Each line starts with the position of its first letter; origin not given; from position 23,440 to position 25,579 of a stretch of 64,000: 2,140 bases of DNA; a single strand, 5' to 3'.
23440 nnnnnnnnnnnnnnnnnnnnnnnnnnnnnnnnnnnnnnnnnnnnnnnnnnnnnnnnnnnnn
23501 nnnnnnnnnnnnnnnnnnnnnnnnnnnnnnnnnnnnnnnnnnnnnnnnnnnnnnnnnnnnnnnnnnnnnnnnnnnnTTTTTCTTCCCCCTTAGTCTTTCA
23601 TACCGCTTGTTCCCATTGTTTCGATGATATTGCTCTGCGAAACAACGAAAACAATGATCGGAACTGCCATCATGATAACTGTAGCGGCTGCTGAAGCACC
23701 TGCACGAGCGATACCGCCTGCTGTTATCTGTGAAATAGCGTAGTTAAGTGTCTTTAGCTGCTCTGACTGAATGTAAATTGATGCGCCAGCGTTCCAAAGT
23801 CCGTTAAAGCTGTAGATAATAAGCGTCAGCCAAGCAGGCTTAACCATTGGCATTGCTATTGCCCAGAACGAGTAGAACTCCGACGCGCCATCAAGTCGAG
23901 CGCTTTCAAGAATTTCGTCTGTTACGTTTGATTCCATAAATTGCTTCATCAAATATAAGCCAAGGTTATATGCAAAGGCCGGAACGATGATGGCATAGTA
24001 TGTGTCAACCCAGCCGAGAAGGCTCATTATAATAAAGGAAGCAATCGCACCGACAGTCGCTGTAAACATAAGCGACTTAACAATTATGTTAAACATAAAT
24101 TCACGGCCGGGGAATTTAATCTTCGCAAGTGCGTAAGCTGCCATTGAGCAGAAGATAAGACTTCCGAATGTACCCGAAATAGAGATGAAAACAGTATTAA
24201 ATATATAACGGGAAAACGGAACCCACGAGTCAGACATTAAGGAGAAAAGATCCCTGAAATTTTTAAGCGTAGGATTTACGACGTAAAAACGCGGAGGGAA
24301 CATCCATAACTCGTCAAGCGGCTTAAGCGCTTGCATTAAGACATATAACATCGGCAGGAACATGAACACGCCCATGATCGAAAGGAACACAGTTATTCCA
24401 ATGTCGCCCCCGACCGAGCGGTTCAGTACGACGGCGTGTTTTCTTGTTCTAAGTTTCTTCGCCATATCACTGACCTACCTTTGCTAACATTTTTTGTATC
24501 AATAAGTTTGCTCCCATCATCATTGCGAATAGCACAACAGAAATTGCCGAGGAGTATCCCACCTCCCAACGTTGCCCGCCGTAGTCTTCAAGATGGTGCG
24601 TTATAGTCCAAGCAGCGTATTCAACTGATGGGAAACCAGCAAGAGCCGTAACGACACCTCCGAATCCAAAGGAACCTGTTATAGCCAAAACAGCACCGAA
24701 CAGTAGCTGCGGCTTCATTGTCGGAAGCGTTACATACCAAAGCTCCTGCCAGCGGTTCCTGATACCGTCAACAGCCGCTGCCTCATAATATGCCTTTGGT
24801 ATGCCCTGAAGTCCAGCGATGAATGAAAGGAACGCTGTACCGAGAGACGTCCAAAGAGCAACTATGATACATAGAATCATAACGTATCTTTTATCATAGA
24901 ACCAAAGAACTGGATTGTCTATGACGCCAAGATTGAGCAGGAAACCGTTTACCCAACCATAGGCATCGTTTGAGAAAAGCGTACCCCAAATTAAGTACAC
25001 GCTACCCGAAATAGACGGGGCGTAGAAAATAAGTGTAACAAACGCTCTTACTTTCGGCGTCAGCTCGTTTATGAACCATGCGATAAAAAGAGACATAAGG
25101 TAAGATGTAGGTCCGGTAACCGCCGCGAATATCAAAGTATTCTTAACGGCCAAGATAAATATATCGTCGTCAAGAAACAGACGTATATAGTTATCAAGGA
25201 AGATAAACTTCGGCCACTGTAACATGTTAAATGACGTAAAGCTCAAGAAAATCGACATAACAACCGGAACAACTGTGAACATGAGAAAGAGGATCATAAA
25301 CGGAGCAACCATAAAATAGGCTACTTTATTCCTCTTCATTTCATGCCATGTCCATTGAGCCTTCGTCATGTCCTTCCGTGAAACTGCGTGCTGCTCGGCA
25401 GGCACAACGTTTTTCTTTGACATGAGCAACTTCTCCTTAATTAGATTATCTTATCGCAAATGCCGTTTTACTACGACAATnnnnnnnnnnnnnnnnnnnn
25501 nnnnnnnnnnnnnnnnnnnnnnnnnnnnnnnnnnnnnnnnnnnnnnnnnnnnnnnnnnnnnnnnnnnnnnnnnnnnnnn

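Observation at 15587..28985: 13 kb seven-gene operon: giant binding protein, two full sugar-type permease pairs, an NHL::Yip1 membrane protein and a 1247-aa secreted protein, with no ATPase, regulator or known glycosidase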

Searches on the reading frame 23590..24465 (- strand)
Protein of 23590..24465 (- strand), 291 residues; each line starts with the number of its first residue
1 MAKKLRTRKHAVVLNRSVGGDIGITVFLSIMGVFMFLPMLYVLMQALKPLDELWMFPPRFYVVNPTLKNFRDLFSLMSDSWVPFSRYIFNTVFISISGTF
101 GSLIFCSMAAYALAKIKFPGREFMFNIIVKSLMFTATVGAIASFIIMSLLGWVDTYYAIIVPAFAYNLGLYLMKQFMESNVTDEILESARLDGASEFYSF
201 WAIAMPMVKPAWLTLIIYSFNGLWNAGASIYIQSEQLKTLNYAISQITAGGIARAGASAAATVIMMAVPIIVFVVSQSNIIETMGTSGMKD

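Call 3: search_protein_families(library=pfam, proteins=[window:23590-24465:-], max_evalue=0.01)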
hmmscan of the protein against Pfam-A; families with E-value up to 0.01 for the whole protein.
window:23590-24465:- (291 aa): 1 family
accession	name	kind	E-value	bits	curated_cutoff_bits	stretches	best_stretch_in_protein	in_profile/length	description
PF00528.27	BPD_transp_1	-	1.6e-05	25.1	26.4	1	115-278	11-176/184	Binding-protein-dependent transport system inner membrane component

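Call 4: search_protein_families(library=ncbifam, proteins=[window:23590-24465:-], max_evalue=0.01)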
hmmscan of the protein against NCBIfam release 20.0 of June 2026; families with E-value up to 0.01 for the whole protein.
window:23590-24465:- (291 aa): 12 families
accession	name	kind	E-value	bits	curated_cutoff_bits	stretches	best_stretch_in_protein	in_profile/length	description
NF008210.0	PRK10973.1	equivalog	1.9e-19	70.4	297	1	28-282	15-274/281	sn-glycerol-3-phosphate ABC transporter permease UgpE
NF040932.1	ABC_arch_GlcU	equivalog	2.9e-16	59.9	340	1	26-279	7-259/272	glucose ABC transporter permease GlcU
NF008231.0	PRK10998.1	equivalog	1.6e-14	54.2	261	1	82-291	79-296/296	maltose ABC transporter permease MalG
TIGR02141.1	modB_ABC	equivalog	1.5e-07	31.3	182.6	1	93-274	5-202/208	molybdate ABC transporter permease subunit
NF007047.0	PRK09500.1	equivalog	1.2e-06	28.3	326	1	90-278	62-250/257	spermidine/putrescine ABC transporter permease PotC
NF008208.0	PRK10971.1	equivalog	5.7e-05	22.7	415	1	98-276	71-264/277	sulfate/thiosulfate ABC transporter permease CysT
TIGR01581.1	Mo_ABC_porter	hypoth_equivalog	0.00026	20.5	210.3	1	92-271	23-224/225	ABC transporter permease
TIGR02139.1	permease_CysT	equivalog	0.00052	19.7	246.1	1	55-275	21-255/265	sulfate ABC transporter permease subunit CysT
NF006939.0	PRK09421.1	equivalog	0.0011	18.4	262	0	93-278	17-217/230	molybdate ABC transporter permease subunit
TIGR00969.1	3a0106s02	subfamily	0.0014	18.1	240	0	90-276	65-266/272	sulfate ABC transporter permease subunit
NF040839.1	tungstate_WtpB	equivalog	0.0031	17.2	340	0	66-275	28-243/251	tungstate ABC transporter permease WtpB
NF043073.1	MMSYN1_0195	equivalog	0.0033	15.6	1250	1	79-215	52-187/1021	spermidine/putrescine ABC transporter permease/substrate-binding protein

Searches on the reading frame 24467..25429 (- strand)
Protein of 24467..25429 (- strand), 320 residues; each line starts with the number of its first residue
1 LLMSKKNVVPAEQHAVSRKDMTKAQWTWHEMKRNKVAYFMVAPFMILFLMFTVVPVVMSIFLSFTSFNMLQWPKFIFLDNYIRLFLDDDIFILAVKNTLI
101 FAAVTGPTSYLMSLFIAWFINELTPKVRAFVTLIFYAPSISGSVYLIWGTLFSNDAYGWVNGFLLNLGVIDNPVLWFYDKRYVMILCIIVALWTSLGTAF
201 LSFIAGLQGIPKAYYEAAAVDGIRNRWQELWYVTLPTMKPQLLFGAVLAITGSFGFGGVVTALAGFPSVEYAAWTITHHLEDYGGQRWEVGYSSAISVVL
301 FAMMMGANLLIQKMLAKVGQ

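Call 3: search_protein_families(library=pfam, proteins=[window:24467-25429:-], max_evalue=0.01)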
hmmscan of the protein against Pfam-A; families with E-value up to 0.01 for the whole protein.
window:24467-25429:- (320 aa): 1 family
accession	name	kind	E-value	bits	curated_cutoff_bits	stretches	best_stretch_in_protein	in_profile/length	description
PF00528.27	BPD_transp_1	-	1.8e-08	34.7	26.4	1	127-277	20-145/184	Binding-protein-dependent transport system inner membrane component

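Call 4: search_protein_families(library=ncbifam, proteins=[window:24467-25429:-], max_evalue=0.01)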
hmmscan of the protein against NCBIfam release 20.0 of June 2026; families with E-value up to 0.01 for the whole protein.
window:24467-25429:- (320 aa): 13 families
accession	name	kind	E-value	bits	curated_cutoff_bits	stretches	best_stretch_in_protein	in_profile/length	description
NF007852.0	PRK10561.1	equivalog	2.4e-17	63.7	335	1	33-306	10-279/295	sn-glycerol-3-phosphate ABC transporter permease UgpA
NF007044.0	PRK09497.1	equivalog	8.4e-16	58.3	348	1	32-309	3-268/285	spermidine/putrescine ABC transporter permease PotB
NF040931.1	ABC_arch_GlcT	equivalog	3.5e-09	36.7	360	1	42-254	3-212/278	glucose ABC transporter permease GlcT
NF007963.0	PRK10683.1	equivalog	6.1e-08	32.4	489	1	38-306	42-300/317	putrescine ABC transporter permease PotH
TIGR00969.1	3a0106s02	subfamily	1.8e-06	27.6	240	1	45-315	24-269/272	sulfate ABC transporter permease subunit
NF008232.0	PRK10999.1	equivalog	2.3e-06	26.6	392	1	78-242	267-432/520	maltose ABC transporter permease MalF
TIGR02139.1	permease_CysT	equivalog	2.9e-06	27.1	246.1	1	49-310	9-258/265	sulfate ABC transporter permease subunit CysT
TIGR01581.1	Mo_ABC_porter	hypoth_equivalog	9.8e-06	25.2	210.3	1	187-270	105-188/225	ABC transporter permease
NF043074.1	MMSYN1_0196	equivalog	3e-05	23.5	350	1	37-128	10-100/277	spermidine/putrescine ABC transporter permease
TIGR02140.1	permease_CysW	equivalog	5.3e-05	22.8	329.1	1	77-314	32-254/261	sulfate ABC transporter permease subunit CysW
NF008208.0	PRK10971.1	equivalog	0.00016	21.2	415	1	69-303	36-255/277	sulfate/thiosulfate ABC transporter permease CysT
NF007545.0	PRK10160.1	equivalog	0.00024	20.6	342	1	174-260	135-215/275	taurine ABC transporter permease TauC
TIGR02141.1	modB_ABC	equivalog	0.00041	20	182.6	1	187-307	83-196/208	molybdate ABC transporter permease subunit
